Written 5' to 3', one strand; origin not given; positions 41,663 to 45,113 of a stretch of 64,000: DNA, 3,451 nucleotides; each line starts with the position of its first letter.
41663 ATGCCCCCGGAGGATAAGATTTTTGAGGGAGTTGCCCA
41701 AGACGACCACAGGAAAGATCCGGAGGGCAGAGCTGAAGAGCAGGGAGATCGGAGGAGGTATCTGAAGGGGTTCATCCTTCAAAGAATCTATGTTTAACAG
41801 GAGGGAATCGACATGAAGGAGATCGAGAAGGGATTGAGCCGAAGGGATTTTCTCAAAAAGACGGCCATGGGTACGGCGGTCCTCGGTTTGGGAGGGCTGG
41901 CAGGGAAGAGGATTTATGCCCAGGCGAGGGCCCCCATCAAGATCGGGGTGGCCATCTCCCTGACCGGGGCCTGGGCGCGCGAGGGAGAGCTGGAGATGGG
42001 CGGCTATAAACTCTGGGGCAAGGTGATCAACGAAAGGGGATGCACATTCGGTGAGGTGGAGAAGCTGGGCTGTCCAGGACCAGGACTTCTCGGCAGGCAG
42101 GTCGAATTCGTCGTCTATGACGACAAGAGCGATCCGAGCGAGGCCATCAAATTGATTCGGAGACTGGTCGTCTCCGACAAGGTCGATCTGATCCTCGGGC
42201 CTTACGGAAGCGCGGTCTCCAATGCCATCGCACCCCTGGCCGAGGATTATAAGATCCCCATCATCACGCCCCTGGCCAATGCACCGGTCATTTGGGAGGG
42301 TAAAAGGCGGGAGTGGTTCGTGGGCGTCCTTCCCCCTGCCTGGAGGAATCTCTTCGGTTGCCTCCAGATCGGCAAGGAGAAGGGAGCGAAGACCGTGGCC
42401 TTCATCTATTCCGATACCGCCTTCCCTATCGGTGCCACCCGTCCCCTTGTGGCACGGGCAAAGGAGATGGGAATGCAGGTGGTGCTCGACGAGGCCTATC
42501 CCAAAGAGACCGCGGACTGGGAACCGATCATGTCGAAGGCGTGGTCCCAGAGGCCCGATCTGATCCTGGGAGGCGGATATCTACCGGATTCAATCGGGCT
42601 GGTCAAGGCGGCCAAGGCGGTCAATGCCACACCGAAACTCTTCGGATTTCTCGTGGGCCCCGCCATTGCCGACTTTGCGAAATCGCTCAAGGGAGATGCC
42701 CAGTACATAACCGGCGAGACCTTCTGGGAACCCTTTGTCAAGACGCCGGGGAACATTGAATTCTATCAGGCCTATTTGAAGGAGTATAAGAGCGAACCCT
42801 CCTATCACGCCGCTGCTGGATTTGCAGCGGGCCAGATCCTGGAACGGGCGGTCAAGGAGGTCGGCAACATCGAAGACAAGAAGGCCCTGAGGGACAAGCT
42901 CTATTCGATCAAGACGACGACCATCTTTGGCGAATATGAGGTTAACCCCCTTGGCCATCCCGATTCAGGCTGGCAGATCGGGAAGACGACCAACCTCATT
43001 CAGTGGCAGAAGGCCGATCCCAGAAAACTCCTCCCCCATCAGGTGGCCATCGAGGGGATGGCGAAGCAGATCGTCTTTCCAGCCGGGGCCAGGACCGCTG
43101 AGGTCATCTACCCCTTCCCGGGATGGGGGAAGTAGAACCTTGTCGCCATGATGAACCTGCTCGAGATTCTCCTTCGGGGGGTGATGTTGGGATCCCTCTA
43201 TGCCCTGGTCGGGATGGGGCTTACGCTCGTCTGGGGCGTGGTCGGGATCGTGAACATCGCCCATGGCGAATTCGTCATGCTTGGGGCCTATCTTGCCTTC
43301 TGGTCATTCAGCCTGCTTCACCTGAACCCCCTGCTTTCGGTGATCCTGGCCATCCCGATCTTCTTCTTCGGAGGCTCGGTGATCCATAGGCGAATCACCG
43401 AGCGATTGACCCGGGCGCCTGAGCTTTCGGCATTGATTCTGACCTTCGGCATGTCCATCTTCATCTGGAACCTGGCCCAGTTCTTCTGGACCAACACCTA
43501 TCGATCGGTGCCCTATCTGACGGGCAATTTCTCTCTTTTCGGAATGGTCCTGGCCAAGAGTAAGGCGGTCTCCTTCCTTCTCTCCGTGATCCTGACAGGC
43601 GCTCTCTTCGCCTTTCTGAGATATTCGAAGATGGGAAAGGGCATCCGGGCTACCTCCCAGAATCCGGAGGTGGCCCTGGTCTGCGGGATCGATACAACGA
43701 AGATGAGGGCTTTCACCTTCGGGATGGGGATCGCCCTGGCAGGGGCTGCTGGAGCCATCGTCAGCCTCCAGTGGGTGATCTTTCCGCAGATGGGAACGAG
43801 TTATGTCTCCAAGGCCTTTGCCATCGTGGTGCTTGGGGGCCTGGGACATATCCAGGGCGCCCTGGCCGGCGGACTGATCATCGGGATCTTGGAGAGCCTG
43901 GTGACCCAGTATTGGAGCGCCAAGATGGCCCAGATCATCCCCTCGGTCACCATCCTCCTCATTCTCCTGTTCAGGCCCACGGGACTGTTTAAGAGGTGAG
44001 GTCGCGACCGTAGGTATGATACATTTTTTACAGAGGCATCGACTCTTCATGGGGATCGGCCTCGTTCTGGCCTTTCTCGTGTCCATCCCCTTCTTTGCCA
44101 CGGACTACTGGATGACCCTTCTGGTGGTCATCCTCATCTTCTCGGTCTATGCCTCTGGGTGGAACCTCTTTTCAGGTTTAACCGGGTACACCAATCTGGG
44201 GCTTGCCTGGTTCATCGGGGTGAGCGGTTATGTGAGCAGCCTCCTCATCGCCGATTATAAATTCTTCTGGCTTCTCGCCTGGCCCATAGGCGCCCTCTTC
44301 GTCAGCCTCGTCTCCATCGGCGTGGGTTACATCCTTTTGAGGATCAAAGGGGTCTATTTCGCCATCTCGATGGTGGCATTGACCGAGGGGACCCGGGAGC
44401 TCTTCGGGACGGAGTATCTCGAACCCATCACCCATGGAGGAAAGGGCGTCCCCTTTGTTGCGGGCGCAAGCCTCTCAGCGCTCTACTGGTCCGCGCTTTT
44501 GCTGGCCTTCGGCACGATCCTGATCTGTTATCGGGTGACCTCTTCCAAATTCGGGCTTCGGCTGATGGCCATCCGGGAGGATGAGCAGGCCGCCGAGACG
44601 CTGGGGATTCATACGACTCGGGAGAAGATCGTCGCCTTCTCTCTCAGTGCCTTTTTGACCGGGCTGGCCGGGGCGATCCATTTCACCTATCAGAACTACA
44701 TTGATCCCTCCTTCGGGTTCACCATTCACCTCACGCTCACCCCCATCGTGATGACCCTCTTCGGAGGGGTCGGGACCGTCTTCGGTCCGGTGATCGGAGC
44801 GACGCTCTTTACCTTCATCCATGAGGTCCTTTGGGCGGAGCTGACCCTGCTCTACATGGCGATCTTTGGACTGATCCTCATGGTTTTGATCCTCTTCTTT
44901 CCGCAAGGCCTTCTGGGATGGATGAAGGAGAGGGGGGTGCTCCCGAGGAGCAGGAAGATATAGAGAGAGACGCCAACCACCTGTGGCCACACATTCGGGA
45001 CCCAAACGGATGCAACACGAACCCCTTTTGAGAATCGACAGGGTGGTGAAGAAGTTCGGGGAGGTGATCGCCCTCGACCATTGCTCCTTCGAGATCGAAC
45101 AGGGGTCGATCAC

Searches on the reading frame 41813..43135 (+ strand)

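Call 29: search_protein_families(library=pfam, proteins=[window:41813-43135:+], max_evalue=0.00001)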
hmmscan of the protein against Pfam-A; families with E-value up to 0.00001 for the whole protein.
window:41813-43135:+ (440 aa): 3 families
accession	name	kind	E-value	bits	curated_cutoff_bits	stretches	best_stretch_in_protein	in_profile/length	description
PF13458.12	Peripla_BP_6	-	2e-57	195.8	31.7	1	41-383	1-329/343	Periplasmic binding protein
PF01094.35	ANF_receptor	-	3.7e-17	62.9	25.4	1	91-351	18-294/353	Receptor family ligand binding region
PF13433.12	Peripla_BP_5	-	4.6e-17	62.6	27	1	42-390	1-334/363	Periplasmic binding protein domain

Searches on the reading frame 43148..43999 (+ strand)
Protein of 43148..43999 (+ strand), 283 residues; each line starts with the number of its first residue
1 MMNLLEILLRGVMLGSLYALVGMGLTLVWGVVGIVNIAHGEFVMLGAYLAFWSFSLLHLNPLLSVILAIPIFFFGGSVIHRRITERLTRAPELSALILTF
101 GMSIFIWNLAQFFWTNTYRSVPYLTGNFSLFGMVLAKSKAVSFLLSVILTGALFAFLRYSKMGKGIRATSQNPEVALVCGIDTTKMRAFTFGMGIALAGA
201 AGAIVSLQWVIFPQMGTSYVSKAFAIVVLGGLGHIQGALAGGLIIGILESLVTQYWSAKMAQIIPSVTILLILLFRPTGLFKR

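Call 29: search_protein_families(library=pfam, proteins=[window:43148-43999:+], max_evalue=0.00001)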
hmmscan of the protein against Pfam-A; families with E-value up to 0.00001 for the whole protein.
window:43148-43999:+ (283 aa): 1 family
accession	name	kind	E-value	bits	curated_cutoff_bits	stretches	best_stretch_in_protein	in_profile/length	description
PF02653.21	BPD_transp_2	-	1.2e-41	143.1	26.8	1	8-273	2-269/269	Branched-chain amino acid transport system / permease component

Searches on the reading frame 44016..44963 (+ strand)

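Call 29: search_protein_families(library=pfam, proteins=[window:44016-44963:+], max_evalue=0.00001)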
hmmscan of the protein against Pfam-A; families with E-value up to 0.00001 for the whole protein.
window:44016-44963:+ (315 aa): 1 family
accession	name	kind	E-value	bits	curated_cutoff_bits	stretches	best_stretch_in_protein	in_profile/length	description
PF02653.21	BPD_transp_2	-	1.3e-33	116.8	26.8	1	34-290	4-267/269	Branched-chain amino acid transport system / permease component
